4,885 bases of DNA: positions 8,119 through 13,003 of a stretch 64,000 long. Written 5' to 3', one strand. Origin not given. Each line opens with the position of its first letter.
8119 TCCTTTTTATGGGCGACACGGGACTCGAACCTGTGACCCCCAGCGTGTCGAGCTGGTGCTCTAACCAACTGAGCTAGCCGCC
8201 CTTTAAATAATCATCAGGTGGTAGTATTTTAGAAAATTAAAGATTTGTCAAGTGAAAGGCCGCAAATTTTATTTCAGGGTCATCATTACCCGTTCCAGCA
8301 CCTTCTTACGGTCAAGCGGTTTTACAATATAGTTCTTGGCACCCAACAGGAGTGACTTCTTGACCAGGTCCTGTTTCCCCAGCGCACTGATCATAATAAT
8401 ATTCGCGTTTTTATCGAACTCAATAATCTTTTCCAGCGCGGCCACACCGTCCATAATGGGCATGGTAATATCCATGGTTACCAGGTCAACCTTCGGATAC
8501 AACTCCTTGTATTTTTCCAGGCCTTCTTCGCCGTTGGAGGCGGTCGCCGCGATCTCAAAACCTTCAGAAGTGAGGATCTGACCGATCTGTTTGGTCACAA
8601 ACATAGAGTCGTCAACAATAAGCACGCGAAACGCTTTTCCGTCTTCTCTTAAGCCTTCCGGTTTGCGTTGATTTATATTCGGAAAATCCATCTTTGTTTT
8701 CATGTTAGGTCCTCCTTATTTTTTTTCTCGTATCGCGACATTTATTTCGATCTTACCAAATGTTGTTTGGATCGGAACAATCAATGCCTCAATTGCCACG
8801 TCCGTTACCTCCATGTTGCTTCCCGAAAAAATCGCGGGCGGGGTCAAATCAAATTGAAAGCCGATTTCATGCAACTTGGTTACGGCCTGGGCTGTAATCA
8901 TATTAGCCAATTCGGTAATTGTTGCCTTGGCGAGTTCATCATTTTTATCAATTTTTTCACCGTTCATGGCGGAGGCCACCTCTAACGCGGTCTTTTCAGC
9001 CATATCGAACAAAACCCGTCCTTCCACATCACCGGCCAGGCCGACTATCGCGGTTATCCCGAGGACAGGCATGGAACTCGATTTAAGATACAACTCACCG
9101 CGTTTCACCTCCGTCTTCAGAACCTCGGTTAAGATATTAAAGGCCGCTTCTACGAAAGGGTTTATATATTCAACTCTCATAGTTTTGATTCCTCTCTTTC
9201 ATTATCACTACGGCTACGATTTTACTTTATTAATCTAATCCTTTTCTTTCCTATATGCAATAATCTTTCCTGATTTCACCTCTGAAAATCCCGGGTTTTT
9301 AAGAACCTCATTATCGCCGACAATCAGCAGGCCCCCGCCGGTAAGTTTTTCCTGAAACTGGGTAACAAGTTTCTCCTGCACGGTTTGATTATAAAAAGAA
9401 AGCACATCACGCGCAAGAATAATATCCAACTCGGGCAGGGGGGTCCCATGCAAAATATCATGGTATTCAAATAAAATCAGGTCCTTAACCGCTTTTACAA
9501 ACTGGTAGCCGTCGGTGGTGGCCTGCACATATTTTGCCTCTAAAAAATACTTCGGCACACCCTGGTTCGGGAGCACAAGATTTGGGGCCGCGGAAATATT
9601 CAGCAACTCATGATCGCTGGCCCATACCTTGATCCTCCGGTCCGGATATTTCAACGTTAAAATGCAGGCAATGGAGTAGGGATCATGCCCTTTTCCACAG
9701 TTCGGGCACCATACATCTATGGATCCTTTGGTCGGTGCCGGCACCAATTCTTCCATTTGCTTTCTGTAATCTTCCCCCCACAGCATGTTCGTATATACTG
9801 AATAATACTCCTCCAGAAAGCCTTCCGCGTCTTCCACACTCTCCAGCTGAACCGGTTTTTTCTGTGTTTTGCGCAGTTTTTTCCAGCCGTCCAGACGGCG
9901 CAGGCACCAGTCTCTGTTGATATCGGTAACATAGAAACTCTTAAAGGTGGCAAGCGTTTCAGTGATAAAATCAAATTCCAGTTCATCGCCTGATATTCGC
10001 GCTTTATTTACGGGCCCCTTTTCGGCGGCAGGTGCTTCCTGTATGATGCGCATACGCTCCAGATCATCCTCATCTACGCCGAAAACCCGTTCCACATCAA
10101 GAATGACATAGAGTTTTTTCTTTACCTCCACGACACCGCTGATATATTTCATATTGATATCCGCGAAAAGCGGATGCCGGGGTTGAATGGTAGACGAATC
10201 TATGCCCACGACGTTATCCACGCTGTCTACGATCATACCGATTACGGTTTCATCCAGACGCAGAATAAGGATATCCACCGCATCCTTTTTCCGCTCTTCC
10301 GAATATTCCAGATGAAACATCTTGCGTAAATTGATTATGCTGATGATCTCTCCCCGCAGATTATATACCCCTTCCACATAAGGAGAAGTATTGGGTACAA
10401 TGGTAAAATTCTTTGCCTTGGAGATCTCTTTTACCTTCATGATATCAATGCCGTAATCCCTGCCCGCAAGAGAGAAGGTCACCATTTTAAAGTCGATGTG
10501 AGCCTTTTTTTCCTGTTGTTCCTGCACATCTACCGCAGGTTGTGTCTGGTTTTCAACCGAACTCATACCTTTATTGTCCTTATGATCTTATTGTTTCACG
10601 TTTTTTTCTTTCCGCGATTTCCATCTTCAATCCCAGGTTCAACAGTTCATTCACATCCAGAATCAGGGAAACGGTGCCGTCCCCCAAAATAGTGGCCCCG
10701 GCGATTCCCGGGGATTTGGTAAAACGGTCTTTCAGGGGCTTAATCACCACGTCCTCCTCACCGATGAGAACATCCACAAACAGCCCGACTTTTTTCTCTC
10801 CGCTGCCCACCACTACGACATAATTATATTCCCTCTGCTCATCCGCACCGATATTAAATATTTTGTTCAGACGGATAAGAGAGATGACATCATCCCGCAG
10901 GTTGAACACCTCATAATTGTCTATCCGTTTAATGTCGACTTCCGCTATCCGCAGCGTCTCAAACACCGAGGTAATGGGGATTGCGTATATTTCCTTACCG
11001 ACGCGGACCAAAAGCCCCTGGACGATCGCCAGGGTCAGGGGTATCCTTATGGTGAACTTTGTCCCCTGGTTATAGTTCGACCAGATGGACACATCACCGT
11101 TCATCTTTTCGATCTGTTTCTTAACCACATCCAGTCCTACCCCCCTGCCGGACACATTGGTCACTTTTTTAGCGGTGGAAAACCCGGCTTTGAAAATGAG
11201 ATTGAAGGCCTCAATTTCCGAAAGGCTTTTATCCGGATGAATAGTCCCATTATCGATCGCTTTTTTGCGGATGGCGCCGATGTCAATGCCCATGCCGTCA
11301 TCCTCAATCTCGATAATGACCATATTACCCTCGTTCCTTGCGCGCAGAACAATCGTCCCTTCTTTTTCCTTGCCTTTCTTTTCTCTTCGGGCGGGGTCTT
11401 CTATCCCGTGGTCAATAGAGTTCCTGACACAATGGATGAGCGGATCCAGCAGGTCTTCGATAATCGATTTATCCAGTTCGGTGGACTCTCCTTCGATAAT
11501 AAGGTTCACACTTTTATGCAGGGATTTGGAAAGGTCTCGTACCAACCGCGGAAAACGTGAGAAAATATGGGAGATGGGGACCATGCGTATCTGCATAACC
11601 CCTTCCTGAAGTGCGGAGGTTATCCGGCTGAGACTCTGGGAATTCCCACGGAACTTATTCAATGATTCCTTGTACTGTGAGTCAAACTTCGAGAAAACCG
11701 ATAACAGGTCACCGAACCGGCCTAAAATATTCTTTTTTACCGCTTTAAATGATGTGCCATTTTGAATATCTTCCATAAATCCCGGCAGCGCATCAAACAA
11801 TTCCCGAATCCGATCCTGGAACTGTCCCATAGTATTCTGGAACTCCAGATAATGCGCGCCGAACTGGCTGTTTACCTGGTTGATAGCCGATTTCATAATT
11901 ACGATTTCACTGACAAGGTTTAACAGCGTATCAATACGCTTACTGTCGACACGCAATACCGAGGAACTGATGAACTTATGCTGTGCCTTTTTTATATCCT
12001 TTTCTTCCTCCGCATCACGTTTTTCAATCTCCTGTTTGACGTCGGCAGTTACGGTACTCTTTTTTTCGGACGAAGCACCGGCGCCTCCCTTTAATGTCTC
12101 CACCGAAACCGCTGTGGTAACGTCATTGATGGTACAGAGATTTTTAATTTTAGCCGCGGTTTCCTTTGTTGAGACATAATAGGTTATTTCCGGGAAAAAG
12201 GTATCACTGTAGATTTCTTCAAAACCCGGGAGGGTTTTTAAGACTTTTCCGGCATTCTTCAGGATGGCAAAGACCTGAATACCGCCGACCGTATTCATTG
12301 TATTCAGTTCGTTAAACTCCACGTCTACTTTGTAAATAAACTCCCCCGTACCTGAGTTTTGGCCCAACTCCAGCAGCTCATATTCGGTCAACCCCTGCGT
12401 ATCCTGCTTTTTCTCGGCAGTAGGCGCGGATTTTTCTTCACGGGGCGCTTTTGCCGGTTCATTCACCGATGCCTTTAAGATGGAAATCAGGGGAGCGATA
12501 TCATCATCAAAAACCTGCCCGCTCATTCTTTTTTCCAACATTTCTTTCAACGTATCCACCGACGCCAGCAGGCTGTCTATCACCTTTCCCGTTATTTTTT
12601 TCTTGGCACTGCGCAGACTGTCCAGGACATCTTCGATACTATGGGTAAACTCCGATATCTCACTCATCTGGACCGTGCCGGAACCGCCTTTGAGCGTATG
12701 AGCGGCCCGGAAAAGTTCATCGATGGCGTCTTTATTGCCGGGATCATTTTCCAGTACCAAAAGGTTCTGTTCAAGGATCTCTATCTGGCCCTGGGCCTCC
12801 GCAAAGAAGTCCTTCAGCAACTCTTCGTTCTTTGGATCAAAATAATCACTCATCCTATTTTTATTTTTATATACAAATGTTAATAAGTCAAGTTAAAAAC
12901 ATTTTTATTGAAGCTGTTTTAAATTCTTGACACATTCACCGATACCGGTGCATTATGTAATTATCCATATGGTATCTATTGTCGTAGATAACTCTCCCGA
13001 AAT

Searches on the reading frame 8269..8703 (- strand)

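Call 47: search_protein_families(library=pfam, proteins=[window:8269-8703:-], max_evalue=0.00001)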
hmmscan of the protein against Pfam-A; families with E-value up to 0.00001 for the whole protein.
window:8269-8703:- (144 aa): 1 family
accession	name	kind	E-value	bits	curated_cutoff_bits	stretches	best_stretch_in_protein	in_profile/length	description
PF00072.30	Response_reg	-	2.8e-25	89.1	30.2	1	27-139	1-110/111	Response regulator receiver domain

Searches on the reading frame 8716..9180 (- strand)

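Call 47: search_protein_families(library=pfam, proteins=[window:8716-9180:-], max_evalue=0.00001)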
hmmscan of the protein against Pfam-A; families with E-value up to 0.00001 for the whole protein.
window:8716-9180:- (154 aa): 2 families
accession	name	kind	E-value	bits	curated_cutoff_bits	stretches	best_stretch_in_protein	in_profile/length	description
PF13690.11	CheX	-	1.1e-19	70.7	27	1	42-136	1-92/94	Chemotaxis phosphatase CheX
PF04509.17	CheC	-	3.5e-11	43.3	22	1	84-118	2-37/38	CheC-like family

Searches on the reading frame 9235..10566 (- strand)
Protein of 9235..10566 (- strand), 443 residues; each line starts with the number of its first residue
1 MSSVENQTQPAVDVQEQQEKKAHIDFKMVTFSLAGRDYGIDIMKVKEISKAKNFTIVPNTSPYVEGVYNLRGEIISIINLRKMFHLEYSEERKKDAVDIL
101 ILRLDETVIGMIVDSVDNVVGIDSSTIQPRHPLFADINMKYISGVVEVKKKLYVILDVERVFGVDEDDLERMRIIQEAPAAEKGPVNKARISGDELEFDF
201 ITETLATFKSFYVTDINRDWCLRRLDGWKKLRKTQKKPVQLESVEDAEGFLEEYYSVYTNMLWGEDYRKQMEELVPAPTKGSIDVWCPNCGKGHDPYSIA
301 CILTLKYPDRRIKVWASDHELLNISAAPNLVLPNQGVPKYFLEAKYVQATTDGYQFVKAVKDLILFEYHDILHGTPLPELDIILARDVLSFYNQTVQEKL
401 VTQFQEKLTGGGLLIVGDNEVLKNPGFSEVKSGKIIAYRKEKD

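Call 47: search_protein_families(library=pfam, proteins=[window:9235-10566:-], max_evalue=0.00001)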
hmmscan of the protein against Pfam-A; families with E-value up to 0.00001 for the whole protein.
window:9235-10566:- (443 aa): 2 families
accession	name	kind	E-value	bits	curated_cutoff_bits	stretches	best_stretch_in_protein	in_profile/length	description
PF01584.24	CheW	-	2.2e-33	115.2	23.5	1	28-162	2-134/138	CheW-like domain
PF01739.24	CheR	-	2.7e-33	115.5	27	1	259-424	3-182/195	CheR methyltransferase, SAM binding domain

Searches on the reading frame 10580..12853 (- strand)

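Call 47: search_protein_families(library=pfam, proteins=[window:10580-12853:-], max_evalue=0.00001)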
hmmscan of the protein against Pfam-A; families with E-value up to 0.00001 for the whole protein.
window:10580-12853:- (757 aa): 5 families
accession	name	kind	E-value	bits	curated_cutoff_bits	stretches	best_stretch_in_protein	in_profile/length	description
PF01584.24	CheW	-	2.9e-32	111.6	23.5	1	612-739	1-135/138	CheW-like domain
PF02518.31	HATPase_c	-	3e-19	69.9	26.4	1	470-607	4-110/111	Histidine kinase-, DNA gyrase B-, and HSP90-like ATPase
PF01627.28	Hpt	-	1.5e-17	64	24.6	1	11-103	1-82/84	Hpt domain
PF02895.20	H-kinase_dim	-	2.1e-16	60.5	23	1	297-352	1-61/68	Signal transducing histidine kinase, homodimeric domain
PF07194.16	P2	-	4.7e-11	43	23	1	173-251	1-79/81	P2 response regulator binding domain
